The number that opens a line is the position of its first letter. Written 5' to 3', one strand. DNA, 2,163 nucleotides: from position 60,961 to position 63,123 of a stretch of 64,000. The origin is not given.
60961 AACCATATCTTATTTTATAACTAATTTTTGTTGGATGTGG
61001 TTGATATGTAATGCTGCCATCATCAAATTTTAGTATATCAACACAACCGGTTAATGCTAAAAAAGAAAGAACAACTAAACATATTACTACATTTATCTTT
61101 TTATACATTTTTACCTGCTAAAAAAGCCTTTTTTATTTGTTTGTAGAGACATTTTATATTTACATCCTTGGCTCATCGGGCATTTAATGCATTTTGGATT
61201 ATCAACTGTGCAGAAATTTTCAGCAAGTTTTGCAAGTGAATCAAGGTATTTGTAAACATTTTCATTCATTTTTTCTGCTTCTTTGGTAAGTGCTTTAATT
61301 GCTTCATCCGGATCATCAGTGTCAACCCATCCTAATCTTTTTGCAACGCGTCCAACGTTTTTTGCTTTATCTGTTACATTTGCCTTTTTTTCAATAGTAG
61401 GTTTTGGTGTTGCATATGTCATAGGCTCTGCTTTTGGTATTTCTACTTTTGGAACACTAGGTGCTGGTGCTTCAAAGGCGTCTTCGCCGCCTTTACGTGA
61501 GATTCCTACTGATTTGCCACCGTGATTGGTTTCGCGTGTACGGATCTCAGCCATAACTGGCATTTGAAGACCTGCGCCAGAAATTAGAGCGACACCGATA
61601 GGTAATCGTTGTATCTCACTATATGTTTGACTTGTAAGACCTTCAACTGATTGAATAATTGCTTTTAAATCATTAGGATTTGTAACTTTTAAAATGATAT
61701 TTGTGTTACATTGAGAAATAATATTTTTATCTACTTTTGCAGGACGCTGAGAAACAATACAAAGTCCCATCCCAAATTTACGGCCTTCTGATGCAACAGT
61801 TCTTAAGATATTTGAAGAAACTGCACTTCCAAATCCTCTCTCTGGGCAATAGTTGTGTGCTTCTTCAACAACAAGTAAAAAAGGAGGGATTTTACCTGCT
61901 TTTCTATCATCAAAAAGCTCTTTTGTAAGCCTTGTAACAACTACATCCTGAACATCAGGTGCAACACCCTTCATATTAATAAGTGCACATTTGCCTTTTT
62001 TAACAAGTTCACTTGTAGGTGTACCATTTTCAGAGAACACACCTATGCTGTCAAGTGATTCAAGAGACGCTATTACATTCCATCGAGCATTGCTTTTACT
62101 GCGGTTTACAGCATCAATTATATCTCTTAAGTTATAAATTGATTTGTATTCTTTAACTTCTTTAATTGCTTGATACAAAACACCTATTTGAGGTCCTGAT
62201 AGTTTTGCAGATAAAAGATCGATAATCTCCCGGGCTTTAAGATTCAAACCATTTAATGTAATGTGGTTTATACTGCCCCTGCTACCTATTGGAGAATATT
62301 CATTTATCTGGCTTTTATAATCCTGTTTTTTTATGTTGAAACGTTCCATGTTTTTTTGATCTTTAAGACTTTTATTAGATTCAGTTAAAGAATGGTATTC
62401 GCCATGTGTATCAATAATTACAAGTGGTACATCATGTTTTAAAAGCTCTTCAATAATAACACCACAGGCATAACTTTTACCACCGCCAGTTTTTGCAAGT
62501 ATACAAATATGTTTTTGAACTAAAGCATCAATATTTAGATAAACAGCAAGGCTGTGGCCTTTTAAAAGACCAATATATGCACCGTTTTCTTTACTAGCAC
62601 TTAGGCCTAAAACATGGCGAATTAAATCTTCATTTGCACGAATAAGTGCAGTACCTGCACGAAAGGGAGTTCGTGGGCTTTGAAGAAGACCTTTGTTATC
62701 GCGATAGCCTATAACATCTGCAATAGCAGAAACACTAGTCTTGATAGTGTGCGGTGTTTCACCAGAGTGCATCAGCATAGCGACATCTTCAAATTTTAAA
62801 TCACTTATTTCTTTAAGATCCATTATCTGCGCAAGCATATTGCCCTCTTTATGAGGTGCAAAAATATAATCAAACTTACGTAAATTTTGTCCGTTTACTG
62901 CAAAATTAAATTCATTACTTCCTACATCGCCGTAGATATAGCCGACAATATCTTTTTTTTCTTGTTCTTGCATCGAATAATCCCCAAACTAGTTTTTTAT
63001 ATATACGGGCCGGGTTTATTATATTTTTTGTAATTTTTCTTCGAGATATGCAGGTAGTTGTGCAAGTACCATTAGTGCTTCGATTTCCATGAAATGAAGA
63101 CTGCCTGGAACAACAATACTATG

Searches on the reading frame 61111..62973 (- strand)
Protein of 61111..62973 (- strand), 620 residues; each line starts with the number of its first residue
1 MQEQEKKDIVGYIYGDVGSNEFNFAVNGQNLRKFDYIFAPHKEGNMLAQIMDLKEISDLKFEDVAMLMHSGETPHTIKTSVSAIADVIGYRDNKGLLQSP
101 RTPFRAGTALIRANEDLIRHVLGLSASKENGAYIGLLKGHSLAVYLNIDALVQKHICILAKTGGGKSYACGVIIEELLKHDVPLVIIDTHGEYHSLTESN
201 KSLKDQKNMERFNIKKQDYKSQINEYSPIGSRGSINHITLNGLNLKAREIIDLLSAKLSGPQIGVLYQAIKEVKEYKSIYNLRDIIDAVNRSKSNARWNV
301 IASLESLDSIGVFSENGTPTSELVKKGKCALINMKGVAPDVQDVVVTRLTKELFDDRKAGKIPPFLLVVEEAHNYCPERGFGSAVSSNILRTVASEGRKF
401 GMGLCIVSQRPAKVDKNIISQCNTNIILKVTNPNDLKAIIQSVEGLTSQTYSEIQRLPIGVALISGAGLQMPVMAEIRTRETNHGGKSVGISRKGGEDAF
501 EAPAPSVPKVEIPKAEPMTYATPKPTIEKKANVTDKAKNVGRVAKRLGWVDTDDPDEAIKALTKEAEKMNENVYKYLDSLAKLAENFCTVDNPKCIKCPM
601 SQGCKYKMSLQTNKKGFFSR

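Call 31: search_protein_families(library=pfam, proteins=[window:61111-62973:-])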
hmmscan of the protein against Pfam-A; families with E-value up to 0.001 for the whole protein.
window:61111-62973:- (620 aa): 2 families
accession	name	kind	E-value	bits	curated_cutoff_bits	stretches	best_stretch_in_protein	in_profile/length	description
PF01935.23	DUF87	-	9.9e-35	121.1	23.2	1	133-352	2-219/220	Helicase HerA, central domain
PF12846.13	AAA_10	-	0.00048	19.7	27.5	0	154-306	22-151/362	AAA-like domain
